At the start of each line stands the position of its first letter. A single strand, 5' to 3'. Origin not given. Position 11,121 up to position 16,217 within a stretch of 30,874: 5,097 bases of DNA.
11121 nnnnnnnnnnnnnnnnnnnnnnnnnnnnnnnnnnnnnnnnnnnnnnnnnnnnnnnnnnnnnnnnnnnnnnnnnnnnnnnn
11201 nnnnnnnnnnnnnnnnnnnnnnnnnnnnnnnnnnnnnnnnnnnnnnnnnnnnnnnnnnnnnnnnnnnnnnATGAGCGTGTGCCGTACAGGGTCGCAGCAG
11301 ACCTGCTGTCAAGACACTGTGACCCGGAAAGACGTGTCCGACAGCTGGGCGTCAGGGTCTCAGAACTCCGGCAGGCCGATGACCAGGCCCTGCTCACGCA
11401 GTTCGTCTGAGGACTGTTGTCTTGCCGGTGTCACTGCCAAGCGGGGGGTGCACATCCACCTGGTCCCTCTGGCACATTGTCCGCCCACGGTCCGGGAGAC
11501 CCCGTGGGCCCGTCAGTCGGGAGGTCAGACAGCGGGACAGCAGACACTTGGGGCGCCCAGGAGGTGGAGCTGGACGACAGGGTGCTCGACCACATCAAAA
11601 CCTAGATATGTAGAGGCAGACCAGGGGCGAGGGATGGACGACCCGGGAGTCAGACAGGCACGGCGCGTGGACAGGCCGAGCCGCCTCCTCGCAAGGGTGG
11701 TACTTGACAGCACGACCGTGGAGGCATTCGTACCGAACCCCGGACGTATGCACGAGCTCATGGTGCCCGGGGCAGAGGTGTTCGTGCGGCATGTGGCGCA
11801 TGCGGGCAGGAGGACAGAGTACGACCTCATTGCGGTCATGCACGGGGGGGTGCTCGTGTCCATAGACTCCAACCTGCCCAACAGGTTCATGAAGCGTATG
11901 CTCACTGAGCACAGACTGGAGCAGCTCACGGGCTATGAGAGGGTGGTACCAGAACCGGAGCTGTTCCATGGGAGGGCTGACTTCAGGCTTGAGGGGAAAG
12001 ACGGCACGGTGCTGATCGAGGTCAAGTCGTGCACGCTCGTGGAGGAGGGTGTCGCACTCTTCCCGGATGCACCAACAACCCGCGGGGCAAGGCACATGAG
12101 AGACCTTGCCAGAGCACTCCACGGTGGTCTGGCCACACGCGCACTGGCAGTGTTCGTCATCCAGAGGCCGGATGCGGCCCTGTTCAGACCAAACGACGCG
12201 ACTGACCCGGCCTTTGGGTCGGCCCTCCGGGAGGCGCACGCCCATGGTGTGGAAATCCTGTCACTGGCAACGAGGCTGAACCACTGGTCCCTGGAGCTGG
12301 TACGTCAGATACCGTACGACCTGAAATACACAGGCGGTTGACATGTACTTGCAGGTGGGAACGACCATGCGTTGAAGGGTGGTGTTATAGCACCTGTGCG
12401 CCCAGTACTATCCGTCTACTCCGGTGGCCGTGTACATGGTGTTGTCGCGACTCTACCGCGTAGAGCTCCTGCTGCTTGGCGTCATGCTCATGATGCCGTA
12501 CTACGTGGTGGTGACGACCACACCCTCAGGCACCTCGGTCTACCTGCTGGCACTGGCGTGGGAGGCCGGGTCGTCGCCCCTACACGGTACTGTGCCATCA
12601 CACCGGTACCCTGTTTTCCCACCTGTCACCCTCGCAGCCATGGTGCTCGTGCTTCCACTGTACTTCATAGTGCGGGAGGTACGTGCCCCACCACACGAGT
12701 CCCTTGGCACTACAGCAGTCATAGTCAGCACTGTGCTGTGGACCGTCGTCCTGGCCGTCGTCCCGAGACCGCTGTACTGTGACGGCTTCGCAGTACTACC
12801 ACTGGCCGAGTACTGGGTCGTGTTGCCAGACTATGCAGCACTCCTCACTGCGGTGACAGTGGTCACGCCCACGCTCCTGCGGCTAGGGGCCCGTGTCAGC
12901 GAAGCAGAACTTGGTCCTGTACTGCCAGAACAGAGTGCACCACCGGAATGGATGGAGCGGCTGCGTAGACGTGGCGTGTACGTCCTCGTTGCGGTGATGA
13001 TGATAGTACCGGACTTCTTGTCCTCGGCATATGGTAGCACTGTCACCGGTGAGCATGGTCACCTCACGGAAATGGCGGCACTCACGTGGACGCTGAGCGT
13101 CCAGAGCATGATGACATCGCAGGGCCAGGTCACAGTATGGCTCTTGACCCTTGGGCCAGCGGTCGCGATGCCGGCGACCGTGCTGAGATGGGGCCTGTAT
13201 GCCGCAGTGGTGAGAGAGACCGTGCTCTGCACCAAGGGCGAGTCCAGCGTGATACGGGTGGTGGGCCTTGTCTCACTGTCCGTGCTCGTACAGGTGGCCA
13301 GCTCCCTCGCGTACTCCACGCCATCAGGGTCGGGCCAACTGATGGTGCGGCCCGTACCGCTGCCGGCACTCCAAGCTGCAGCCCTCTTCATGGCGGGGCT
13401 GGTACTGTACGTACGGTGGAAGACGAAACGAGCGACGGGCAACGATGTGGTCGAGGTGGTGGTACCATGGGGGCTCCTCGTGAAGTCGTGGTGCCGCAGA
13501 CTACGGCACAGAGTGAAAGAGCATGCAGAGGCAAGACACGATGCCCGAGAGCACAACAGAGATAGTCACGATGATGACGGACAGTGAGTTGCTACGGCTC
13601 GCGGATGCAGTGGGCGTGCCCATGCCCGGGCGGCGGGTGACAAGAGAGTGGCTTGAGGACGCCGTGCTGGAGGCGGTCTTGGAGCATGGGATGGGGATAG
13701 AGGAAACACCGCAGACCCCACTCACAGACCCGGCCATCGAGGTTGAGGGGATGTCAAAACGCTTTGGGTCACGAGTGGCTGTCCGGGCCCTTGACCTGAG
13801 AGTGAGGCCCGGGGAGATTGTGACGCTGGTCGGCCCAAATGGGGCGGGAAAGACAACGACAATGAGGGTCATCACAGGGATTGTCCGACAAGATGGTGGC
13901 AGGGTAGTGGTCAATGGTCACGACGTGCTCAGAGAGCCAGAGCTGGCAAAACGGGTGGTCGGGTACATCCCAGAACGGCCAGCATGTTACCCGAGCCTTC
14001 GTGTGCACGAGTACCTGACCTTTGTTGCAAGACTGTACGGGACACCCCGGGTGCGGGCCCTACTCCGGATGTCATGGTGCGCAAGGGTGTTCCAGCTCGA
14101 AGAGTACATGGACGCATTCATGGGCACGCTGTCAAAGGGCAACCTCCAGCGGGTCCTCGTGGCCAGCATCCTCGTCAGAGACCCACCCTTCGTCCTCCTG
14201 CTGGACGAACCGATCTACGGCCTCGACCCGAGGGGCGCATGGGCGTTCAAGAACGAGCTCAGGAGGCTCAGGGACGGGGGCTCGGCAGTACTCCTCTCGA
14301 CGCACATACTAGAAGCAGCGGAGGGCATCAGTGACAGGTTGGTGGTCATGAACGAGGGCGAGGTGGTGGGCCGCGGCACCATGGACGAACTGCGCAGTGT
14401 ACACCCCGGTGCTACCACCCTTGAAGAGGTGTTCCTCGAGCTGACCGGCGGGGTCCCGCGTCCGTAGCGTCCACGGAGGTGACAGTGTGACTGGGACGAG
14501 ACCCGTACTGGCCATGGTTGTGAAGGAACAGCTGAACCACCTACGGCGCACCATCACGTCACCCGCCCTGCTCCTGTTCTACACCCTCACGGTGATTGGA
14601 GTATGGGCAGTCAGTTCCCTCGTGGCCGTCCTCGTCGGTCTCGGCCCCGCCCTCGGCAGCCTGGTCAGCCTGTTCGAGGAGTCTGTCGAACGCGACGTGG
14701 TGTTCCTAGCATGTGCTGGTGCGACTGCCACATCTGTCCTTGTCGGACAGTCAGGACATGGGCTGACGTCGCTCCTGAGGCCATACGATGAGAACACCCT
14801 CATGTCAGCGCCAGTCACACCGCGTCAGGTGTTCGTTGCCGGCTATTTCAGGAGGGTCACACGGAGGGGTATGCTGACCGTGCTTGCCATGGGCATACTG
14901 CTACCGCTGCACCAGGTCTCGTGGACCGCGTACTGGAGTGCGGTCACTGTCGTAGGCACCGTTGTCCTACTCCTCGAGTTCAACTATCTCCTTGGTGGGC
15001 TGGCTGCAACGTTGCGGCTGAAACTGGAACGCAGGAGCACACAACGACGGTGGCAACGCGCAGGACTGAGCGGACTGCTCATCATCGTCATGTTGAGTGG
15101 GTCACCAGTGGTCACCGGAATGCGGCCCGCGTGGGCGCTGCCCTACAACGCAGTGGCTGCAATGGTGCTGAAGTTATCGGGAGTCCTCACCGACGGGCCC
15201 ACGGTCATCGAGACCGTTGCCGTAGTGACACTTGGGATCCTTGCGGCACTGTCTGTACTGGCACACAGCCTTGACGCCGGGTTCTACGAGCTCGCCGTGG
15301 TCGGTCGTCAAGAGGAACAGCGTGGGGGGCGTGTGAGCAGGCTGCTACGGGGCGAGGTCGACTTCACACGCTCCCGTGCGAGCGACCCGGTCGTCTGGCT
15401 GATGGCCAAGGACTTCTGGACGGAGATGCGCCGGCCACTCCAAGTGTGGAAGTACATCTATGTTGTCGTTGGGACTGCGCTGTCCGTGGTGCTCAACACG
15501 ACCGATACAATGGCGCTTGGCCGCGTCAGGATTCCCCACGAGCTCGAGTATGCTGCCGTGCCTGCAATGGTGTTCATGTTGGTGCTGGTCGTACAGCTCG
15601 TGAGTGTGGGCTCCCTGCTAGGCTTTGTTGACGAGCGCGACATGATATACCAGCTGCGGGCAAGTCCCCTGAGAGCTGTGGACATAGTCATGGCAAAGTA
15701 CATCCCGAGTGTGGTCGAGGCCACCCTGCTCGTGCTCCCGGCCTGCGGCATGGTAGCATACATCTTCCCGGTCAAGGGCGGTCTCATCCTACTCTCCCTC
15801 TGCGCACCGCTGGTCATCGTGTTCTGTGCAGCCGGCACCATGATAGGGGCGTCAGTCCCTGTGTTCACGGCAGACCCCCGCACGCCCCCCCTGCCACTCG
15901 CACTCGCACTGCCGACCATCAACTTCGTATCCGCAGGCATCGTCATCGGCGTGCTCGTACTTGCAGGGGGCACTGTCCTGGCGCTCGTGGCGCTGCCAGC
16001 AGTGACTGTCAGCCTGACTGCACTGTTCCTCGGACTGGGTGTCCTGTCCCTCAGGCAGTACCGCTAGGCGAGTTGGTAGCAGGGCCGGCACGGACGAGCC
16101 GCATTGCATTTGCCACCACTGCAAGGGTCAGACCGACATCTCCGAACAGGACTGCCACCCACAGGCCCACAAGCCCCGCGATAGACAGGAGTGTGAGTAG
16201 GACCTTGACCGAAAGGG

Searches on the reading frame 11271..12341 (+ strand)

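Call 57: search_protein_families(library=pfam, proteins=[window:11271-12341:+], max_evalue=0.0001)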
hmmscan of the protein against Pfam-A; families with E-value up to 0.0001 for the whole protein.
window:11271-12341:+ (356 aa): 2 families
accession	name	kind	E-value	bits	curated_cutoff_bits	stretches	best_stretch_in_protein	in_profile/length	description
PF03749.19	SfsA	-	1.8e-40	138.4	22.8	1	202-337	2-135/138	Sugar fermentation stimulation protein RE domain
PF17746.7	SfsA_N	-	2.1e-17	63.4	25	1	133-198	1-63/63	SfsA N-terminal OB domain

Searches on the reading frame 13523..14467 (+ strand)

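Call 15: search_protein_families(library=pfam, proteins=[window:13523-14467:+], max_evalue=0.001)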
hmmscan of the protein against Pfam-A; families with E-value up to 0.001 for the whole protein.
window:13523-14467:+ (314 aa): 4 families
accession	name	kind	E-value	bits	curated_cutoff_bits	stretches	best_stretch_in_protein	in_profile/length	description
PF00005.33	ABC_tran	-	2.4e-24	86.9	25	1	88-231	2-136/137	ABC transporter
PF13304.12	AAA_21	-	1.6e-07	32.1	27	0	100-119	2-21/304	AAA domain, putative AbiEii toxin, Type IV TA system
PF13604.12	AAA_30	-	1.5e-05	25.3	27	1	98-130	19-51/191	AAA domain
PF13191.12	AAA_16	-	0.00043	21.2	32.6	1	93-146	18-64/167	AAA ATPase domain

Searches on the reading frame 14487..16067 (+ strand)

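Call 15: search_protein_families(library=pfam, proteins=[window:14487-16067:+], max_evalue=0.001)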
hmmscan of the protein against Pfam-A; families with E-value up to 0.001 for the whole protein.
window:14487-16067:+ (526 aa): 1 family
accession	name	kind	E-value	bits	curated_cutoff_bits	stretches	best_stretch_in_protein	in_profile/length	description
PF01061.29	ABC2_membrane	-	3.7e-08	33.6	26.9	1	307-460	8-159/211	ABC-2 type transporter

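Call 76: search_protein_families(library=ncbifam, proteins=[window:14487-16067:+], max_evalue=0.00001)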
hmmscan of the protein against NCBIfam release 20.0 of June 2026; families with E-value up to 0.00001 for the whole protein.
window:14487-16067:+ (526 aa): 0 families
